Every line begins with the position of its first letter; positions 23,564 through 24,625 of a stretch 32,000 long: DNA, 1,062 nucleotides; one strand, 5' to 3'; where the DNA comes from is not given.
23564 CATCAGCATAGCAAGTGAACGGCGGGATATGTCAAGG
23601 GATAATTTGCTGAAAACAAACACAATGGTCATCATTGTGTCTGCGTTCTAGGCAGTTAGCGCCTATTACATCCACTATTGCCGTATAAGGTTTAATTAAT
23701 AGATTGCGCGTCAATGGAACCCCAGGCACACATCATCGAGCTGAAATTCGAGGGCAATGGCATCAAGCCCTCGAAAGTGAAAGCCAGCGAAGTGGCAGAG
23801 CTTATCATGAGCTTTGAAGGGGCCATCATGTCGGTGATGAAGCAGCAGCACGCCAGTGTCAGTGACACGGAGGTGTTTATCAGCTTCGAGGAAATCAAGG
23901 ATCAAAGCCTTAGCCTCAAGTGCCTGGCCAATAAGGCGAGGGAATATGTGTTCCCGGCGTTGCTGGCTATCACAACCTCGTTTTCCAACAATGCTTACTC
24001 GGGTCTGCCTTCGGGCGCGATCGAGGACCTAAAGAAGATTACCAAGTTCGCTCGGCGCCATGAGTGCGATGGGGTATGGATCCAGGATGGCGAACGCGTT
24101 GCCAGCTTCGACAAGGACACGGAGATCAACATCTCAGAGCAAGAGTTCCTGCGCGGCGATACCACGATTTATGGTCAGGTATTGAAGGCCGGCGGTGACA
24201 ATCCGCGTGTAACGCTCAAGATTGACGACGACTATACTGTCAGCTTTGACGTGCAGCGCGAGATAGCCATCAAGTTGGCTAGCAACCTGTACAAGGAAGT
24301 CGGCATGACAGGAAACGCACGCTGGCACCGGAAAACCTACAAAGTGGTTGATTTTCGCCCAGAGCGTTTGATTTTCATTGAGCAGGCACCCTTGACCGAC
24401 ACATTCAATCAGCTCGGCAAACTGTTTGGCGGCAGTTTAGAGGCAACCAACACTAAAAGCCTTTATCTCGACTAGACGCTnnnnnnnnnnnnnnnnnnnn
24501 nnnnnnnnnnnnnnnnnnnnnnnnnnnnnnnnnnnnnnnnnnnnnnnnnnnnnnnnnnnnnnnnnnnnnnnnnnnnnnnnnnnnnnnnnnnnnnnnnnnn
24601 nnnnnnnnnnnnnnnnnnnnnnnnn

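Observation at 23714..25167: Candidate undescribed two-gene system: 253-aa unknown protein + PIN nuclease with C-terminal extension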

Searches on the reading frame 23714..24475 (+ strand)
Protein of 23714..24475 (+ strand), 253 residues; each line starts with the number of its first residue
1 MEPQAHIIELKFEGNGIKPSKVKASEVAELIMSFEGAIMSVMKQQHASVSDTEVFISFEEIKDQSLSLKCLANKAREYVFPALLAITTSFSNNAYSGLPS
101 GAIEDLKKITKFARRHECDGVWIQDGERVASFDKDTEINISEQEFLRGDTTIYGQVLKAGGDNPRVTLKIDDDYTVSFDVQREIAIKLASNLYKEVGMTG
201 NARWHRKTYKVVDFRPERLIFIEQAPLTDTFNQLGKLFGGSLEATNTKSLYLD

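Call 3: search_protein_families(library=pfam, proteins=[window:23714-24475:+], max_evalue=1)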
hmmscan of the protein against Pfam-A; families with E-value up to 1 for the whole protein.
window:23714-24475:+ (253 aa): 0 families

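Call 4: search_protein_families(library=padloc, proteins=[window:23714-24475:+], max_evalue=1)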
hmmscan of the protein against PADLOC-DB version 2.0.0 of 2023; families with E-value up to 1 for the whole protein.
window:23714-24475:+ (253 aa): 0 families

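Call 5: search_protein_families(library=phrogs, proteins=[window:23714-24475:+], max_evalue=1)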
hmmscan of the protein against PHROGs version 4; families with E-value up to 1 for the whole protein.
window:23714-24475:+ (253 aa): 2 families
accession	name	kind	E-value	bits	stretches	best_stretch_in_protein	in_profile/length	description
phrog_19868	-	unknown function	6.4e-05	23.6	1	129-208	105-184/239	-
phrog_5546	-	unknown function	0.13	13.6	1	126-168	8-50/70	-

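Call 6: search_protein_families(library=ncbifam, proteins=[window:23714-24475:+], max_evalue=1)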
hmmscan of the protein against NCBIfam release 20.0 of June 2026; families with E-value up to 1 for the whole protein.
window:23714-24475:+ (253 aa): 2 families
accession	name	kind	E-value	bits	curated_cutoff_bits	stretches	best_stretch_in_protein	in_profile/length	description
NF000937.0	PRK00092.4-3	equivalog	0.037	14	287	1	135-195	98-157/161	ribosome maturation factor RimP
NF011513.0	PRK14952.1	equivalog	0.094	11.7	737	1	139-177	188-226/596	DNA polymerase III subunits gamma/tau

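Call 10: find_homologous_proteins(query=window:23714-24475:+)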
Query window:23714-24475:+ (253 aa): 21 proteins with E <= 0.001 among 521 candidates.
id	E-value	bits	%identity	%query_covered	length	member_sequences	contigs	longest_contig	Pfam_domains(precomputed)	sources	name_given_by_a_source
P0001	1.6e-162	556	100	100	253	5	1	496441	-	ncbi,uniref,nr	ncbi:hypothetical protein [Hymenobacter fodinae]|uniref:Uncharacterized protein n=1 Tax=Hymenobacter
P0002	2.5e-118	412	73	100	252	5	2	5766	-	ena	-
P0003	3.3e-115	401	71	100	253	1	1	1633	-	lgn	-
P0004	6.8e-100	351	64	97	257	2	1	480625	-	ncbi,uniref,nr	ncbi:hypothetical protein AAE02nite_02560 [Adhaeribacter aerolatus]|uniref:Uncharacterized protein n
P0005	3.3e-95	336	62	96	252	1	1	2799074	-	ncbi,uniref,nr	ncbi:hypothetical protein [Sabulibacter ruber]|uniref:hypothetical protein n=1 Tax=Sabulibacter rube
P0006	1.8e-90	320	58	99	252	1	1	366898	-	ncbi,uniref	ncbi:hypothetical protein ACFS7Z_07060 [Pontibacter toksunensis]|uniref:Uncharacterized protein n=1 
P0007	2.1e-85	304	55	96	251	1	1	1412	-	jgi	-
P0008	8.1e-83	295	55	94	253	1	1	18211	-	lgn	-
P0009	3.8e-82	293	53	94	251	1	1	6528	-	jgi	-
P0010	7.4e-82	292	53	96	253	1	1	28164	-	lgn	-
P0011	1.3e-78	282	52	99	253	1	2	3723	-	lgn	-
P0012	7.5e-78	279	51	96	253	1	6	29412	-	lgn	-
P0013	4.4e-77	277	52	96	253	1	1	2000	-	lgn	-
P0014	1.4e-75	272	50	96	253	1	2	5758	-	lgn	-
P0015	8.8e-74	266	51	92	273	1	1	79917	-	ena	-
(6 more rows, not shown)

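Call 18: search_solved_structures(query=A1, max_evalue=10)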
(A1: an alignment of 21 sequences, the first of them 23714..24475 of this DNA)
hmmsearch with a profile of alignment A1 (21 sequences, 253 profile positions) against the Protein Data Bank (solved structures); distinct sequences matched with E-value up to 10: 1.
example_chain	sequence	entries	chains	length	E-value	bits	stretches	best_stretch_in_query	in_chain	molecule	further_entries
4uav_A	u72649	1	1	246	1.4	11.5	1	116-169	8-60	Haloacid dehalogenase-like hydrolase domain-containing protein At3g48420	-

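Call 20: find_encoding_contigs(protein=P0004, flank=10000, max_places=2)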
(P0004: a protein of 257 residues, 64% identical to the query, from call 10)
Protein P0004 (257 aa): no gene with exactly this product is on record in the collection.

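Call 21: find_encoding_contigs(protein=P0005, flank=10000, max_places=2)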
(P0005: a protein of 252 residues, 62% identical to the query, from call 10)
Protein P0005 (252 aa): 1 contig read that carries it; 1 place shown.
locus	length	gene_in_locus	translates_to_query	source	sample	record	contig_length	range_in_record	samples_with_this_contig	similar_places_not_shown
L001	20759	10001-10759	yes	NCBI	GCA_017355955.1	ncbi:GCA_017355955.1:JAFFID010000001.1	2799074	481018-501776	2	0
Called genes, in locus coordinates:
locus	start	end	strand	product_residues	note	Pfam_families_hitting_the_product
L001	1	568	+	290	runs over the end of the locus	-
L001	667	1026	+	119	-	PF12728:HTH_17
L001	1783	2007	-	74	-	-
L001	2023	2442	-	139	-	-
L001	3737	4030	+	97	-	-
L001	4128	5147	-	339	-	PF13481:AAA_25 (faint), PF03796:DnaB_C, PF06745:ATPase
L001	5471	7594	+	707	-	PF20155:TMP_3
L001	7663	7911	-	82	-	-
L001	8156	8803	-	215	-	PF00239:Resolvase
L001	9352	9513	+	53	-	-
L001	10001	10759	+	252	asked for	-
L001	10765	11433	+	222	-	PF01850:PIN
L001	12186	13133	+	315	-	PF00535:Glycos_transf_2, PF10111:Glyco_tranf_2_2, PF13641:Glyco_tranf_2_3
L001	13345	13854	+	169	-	PF13185:GAF_2, PF01590:GAF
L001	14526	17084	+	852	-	PF08448:PAS_4, PF00989:PAS, PF13426:PAS_9, PF00989:PAS, PF08448:PAS_4, PF13426:PAS_9, PF08447:PAS_3, PF02518:HATPase_c, +9 more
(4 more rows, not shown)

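Call 22: find_encoding_contigs(protein=P0015, flank=10000, max_places=2)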
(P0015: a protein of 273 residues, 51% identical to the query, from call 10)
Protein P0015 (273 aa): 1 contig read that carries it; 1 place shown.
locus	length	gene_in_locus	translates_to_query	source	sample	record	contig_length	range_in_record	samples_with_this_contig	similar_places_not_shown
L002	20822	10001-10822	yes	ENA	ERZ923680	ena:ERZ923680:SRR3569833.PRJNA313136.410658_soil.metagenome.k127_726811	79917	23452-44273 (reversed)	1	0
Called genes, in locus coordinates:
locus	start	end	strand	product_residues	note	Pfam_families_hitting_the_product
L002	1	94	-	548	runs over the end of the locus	PF00342:PGI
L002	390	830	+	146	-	-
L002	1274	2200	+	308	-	PF03462:PCRF, PF00472:RF-1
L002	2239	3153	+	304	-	PF00135:COesterase, PF20434:BD-FAE, PF01738:DLH (faint), PF07859:Abhydrolase_3, PF02230:Abhydrolase_2 (faint), PF00326:Peptidase_S9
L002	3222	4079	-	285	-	PF13369:Transglut_core2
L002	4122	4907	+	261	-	PF01596:Methyltransf_3, PF13578:Methyltransf_24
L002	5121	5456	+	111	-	-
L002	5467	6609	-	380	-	-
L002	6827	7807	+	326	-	PF01916:DS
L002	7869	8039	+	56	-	-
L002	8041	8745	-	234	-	-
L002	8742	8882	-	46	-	-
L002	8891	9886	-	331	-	PF12760:Zn_ribbon_IS1595, PF12762:DDE_Tnp_IS1595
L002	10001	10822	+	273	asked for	-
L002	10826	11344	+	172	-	PF01850:PIN (weak)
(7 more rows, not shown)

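Call 23: predict_structure(alignment_id=A1)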
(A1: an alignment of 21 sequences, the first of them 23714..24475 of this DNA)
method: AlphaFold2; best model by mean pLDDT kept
length: 253 residues; sequences in the alignment: 21
mean_pLDDT: 81.9   pTM: 0.62
mean pLDDT of the five models: 81.9, 81.3, 80.9, 80.7, 79.1
residues with pLDDT >= 90: 54; 70-90: 158; 50-70: 37; < 50: 4
segments of 3 or more residues with pLDDT < 50: 1-3
pLDDT, mean of each block of 10 residues (from residue 1): 67 88 88 89 78 70 84 73 89 86 91 93 90 88 84 88 86 83 87 88 85 87 67 69 59 49
secondary structure, 60 per line:
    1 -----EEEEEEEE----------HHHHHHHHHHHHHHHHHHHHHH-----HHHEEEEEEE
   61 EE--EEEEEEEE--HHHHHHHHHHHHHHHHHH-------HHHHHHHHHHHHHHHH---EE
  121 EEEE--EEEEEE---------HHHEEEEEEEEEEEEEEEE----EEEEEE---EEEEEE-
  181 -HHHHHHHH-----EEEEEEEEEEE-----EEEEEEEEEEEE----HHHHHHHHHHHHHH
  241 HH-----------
elements in order: E6-13 H24-45 E54-62 E65-72 H75-92 H100-115 E119-124 E127-132 E145-160 E165-170 E174-179 H182-189 E195-205 E211-222 H227-242

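Call 27: fold_search(model_id=the predicted structure, library=pdb)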
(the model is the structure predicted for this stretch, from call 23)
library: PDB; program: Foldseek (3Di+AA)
matches with E <= 10: 1364; with E <= 0.001: 2
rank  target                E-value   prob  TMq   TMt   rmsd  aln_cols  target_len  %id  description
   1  8txr_C                2.6e-04  1.00  0.22  0.14  10.9       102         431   15  E. coli ExoVII(H238A) (released 2024-01-31)
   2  4ql5_A                6.8e-04  1.00  0.20  0.57   4.8        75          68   12  Crystal structure of translation initiation factor IF-1 from Streptococcus pneumoniae TIGR4 (released 2014-07-02)
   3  6zp4_G                1.2e-03  1.00  0.21  0.49  14.4       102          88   15  SARS-CoV-2 Nsp1 bound to a human 43S preinitiation ribosome complex - state 2 (released 2020-07-29)
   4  2a74_F                1.3e-03  0.69  0.24  0.21  21.0       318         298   11  Human Complement Component C3c (released 2005-09-27)
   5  9h6y_j                1.6e-03  1.00  0.21  0.41  14.4       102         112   15  Late-stage 48S Initiation Complex (LS48S IC) guided by the trans-RNA (released 2025-12-10)
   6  2n3s_MODEL_1_A        1.8e-03  1.00  0.19  0.52   5.3        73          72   11  NMR Assignments and structure of Translation initiation factor IF-1 from Burkholderia thailandensis E264. (released 2015-06-24)
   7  8k9w_A                2.1e-03  1.00  0.23  0.14   5.4        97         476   18  Crystal structure of plasmodium LysRS complexing with ASP3026 derived LysRS inhibitor 4 (ADKI4) (released 2024-06-26)
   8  7syq_A                2.2e-03  1.00  0.20  0.43  14.3       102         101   15  Structure of the wt IRES and 40S ribosome ternary complex, open conformation. Structure 11(wt) (released 2022-07-27)
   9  6lbu_A                2.4e-03  0.99  0.21  0.27  11.8       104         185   17  Crystal structure of yeast Stn1 and Ten1 (released 2020-07-15)
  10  8s8e_i                2.8e-03  0.99  0.20  0.42  14.3       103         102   13  Structure of a yeast 48S-AUC preinitiation complex in closed conformation (model py48S-AUC-3.1) (released 2024-09-11)
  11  8uin_H                2.8e-03  0.47  0.22  0.07  21.1       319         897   11  Structure of the C3bBb-albicin complex (released 2024-05-08)
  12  2oqk                  3.0e-03  0.99  0.20  0.45  14.3       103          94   16  Crystal structure of putative Cryptosporidium parvum translation initiation factor eIF-1A (released 2007-02-13)
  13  6b05_A                3.0e-03  0.84  0.21  0.08   8.0       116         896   15  The Crystal Structure of the Ferredoxin Protease FusC E83A mutant in complex with Arabidopsis Ferredoxin (released 2018-06-20)
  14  9mj5_B                3.2e-03  0.99  0.22  0.26  15.4       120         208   14  Catalytic domain of human DNA polymerase alpha in complex with DNA and RPA (released 2025-02-19)
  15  8ppl_Iq               3.4e-03  0.99  0.21  0.43  14.4       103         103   16  MERS-CoV Nsp1 bound to the human 43S pre-initiation complex (released 2023-10-18)
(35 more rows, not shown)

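Call 28: search_protein_representatives(alignment_id=A1)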
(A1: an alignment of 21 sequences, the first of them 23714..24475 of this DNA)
Query: 21 sequences, 253 profile positions. Proteins with E-value up to 0.001 (for the whole library): 1200; up to 1e-10: 816; up to 1e-30: 209. The best 150 are listed.
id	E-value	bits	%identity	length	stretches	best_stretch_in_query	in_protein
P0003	1.4e-117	408.0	-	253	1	1-250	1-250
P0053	1.9e-78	279.8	-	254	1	1-251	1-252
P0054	4.4e-71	255.6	-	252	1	5-251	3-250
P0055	1.8e-65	237.2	-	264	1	1-252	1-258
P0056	2.6e-61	223.6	-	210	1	1-200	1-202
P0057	1.7e-59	217.7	-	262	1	6-251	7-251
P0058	7.3e-56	205.8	-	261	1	1-250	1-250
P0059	3.3e-55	203.6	-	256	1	1-250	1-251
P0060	5.9e-55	202.8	-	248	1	9-251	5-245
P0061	2.7e-53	197.4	-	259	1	1-251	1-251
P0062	3.6e-53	196.9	-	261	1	1-250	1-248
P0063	2.9e-52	194.0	-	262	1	3-251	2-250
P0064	3.9e-51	190.3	-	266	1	2-248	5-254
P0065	4.3e-51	190.2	-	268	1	6-249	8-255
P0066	2.3e-50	187.8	-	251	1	3-246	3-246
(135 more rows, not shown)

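Call 35: search_protein_families(library=pfam, alignment_id=A3, max_evalue=0.01)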
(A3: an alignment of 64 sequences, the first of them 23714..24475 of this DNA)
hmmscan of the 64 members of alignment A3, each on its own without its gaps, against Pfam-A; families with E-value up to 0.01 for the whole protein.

A. member 1, window:23714-24475:+ (253 aa): 0 families

B. families by the number of members that match (of 64 scanned): 1 family
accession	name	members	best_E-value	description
PF11948.15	DUF3465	2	0.0017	Protein of unknown function (DUF3465)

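Call 36: find_related_loci(query=A1, collection=genome_contigs, flank=6000)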
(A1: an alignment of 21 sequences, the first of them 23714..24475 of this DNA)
Query A1 (253 aa) in genome_contigs; peptide patterns used: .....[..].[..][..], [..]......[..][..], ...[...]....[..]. (x = any residue, [..] = any of these).
153 stretches matched a pattern; 9 encode a relative of the query (tblastn E <= 1e-3); 9 distinct loci.
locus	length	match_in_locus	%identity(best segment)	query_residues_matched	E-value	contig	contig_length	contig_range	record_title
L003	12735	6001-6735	64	1-246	2e-109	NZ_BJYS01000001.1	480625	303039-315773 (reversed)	Adhaeribacter aerolatus strain NBRC 106133 sequence01, whole genome shotgun sequence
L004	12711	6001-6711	63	1-238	6e-105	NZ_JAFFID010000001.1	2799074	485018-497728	Sabulibacter ruber strain SYSU D00434 NODE_1_length_2799074_cov_21.946612, whole genome shotgun sequence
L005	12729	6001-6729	52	1-243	6e-89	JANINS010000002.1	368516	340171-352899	MAG: Chitinophagaceae bacterium isolate Bin.005_Pasture NODE_28_length_368516_cov_10.117372, whole genome shotgun sequen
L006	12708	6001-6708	46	1-235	3e-77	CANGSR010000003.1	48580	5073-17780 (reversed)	MAG: Chitinophagaceae bacterium isolate Jr-7aug17-4 genome assembly, contig: Jr-7aug17-C1041, whole genome shotgun seque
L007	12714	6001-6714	44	4-242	5e-67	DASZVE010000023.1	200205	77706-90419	MAG TPA_asm: Mucilaginibacter sp. isolate SMAG_U6123 k141_97326, whole genome shotgun sequence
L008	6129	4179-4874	42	1-238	4e-65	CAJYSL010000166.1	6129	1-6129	MAG: uncultured Mucilaginibacter sp. isolate SP80_2_metabat2_genome_mining.9 genome assembly, contig: k127_180063, whole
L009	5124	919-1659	36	1-247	4e-49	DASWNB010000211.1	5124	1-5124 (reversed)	MAG TPA_asm: Flavisolibacter sp. isolate SMAG_U3402 k141_470212, whole genome shotgun sequence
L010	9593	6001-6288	58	8-103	8e-33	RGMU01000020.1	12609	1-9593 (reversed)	MAG: Chitinophagia bacterium isolate WB8_1A_246 contig_100_19, whole genome shotgun sequence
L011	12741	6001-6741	58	1-250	7e-99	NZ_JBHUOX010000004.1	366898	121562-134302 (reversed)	Pontibacter toksunensis strain KCTC 23984 spades_K_17_127_4, whole genome shotgun sequence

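Call 38: find_homologous_proteins(query=A3, max_evalue=0.00001)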
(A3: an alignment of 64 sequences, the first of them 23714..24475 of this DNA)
Query A3 (64 sequences) (253 aa, profile of the alignment): 64 proteins with E <= 0.00001 among 8000 candidates.
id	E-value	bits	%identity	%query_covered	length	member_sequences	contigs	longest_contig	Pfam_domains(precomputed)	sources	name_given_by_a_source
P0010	3.5e-90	320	53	96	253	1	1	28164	-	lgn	-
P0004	4.2e-89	316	64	97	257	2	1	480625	-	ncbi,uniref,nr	ncbi:hypothetical protein AAE02nite_02560 [Adhaeribacter aerolatus]|uniref:Uncharacterized protein n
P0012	9.9e-89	315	51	96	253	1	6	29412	-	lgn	-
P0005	6.7e-88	312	62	96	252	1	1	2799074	-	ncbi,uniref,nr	ncbi:hypothetical protein [Sabulibacter ruber]|uniref:hypothetical protein n=1 Tax=Sabulibacter rube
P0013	2.9e-86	307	52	96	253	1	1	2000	-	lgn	-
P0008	6.4e-86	306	55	94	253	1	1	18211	-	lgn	-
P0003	1.3e-85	305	71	100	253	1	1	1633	-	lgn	-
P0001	1.8e-85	304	100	100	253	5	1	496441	-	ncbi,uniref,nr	ncbi:hypothetical protein [Hymenobacter fodinae]|uniref:Uncharacterized protein n=1 Tax=Hymenobacter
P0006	7.9e-85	302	58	99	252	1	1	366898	-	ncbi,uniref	ncbi:hypothetical protein ACFS7Z_07060 [Pontibacter toksunensis]|uniref:Uncharacterized protein n=1 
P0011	1.1e-84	302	52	99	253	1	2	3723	-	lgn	-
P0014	4.3e-82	293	50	96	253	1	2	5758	-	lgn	-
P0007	5.1e-82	293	55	96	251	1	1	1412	-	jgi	-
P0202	8.0e-82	292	26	94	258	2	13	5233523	-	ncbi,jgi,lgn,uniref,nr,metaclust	ncbi:hypothetical protein U737_07620 [Methylomonas sp. LW13]|uniref:hypothetical protein n=1 Tax=unc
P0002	2.1e-81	291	73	100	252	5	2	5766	-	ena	-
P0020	1.8e-80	288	45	96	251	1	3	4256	-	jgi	jgi:hypothetical protein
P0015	2.5e-76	274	51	92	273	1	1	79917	-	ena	-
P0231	1.8e-71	258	24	93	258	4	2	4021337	-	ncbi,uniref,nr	ncbi:hypothetical protein Q2E61_14260 [Microbulbifer thermotolerans]|uniref:hypothetical protein n=1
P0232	8.8e-71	256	26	92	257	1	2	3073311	-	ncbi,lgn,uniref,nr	ncbi:hypothetical protein KQ313_09545 [Synechococcus sp. CS-1325]|uniref:hypothetical protein n=1 Ta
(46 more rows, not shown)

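Call 39: find_encoding_contigs(protein=P0202, flank=8000, max_places=4)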
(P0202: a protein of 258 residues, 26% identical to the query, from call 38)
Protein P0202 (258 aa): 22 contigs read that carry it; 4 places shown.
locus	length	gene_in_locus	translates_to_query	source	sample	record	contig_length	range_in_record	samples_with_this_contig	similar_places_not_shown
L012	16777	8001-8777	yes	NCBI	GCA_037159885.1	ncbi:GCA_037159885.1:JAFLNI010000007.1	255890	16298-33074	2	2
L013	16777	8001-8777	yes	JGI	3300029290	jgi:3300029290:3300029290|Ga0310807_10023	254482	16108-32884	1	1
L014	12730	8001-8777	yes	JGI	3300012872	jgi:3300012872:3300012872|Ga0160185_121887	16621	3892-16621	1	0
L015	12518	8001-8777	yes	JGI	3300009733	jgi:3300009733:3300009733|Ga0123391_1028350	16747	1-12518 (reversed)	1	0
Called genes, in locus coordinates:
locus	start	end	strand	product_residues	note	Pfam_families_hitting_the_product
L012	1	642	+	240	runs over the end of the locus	PF27139:Aq_1264_TM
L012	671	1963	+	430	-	PF01656:CbiA, PF13500:AAA_26 (faint), PF07685:GATase_3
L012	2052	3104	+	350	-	PF00154:RecA_N, PF06745:ATPase (faint), PF08423:Rad51, PF27531:MT3502_N (faint), PF01637:ATPase_2 (weak), PF21096:RecA_C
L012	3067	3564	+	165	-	PF21982:RecX_HTH1, PF02631:RecX_HTH2, PF21981:RecX_HTH3 (weak)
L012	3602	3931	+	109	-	-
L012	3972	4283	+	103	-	PF01909:NTP_transf_2, PF18765:Polbeta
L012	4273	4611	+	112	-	PF01934:HepT-like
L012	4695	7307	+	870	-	PF01411:tRNA-synt_2c, PF07973:tRNA_SAD, PF02272:DHHA1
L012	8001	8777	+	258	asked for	-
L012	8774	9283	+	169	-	PF01850:PIN (weak)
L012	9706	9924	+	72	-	-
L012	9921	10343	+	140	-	PF10130:PIN_2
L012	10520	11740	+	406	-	PF00696:AA_kinase, PF01842:ACT, PF22468:ACT_9, PF13840:ACT_7, PF22468:ACT_9, PF01842:ACT (weak)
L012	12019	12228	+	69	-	-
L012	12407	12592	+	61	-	PF12156:ATPase-cat_bd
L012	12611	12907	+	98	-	-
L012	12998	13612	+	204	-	-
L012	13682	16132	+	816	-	PF19991:HMA_2, PF00403:HMA, PF00122:E1-E2_ATPase, PF00702:Hydrolase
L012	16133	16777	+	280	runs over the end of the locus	PF13386:DsbD_2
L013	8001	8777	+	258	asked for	-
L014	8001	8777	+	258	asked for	-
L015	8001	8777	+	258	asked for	-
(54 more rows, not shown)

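Call 40: find_encoding_contigs(protein=P0232, flank=8000, max_places=2)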
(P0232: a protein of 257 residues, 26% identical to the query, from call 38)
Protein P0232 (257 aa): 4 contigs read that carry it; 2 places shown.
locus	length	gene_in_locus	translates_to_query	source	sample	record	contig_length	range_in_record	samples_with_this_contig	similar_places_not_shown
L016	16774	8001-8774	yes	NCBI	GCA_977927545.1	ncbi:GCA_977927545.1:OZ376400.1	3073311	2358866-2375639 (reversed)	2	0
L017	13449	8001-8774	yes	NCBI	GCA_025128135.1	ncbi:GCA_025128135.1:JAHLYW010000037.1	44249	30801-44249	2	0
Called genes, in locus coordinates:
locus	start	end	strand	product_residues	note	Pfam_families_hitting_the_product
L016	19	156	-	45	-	-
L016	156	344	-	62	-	PF15919:HicB_lk_antitox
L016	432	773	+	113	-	PF01909:NTP_transf_2, PF18765:Polbeta (weak)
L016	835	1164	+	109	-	PF05168:HEPN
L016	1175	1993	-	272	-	PF11907:DUF3427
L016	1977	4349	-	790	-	PF13091:PLDc_2, PF00270:DEAD, PF04851:ResIII, PF00271:Helicase_C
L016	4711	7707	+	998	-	PF22240:ISP_coupler, PF02384:N6_Mtase, PF07669:Eco57I, PF18135:Type_ISP_C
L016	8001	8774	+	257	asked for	-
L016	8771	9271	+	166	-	PF01850:PIN (weak)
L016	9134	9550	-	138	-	-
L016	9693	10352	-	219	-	PF01844:HNH, PF14279:HNH_5 (weak), PF11969:DcpS_C (faint), PF01230:HIT (weak)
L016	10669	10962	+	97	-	PF04014:MazE_antitoxin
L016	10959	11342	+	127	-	PF02452:PemK_toxin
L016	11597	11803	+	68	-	-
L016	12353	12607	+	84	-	PF05015:HigB-like_toxin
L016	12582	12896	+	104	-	PF01381:HTH_3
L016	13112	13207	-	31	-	-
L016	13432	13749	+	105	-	PF22600:MTPAP-like_central (weak), PF18765:Polbeta, PF01909:NTP_transf_2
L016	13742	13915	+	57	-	-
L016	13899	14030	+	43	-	PF01934:HepT-like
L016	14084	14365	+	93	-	-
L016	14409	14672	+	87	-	PF04365:BrnT_toxin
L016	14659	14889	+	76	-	-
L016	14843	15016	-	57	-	-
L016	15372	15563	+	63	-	-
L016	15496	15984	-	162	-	-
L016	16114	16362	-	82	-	PF22600:MTPAP-like_central (weak), PF01909:NTP_transf_2, PF18765:Polbeta (weak)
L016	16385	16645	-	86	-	PF01844:HNH, PF14279:HNH_5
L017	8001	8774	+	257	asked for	-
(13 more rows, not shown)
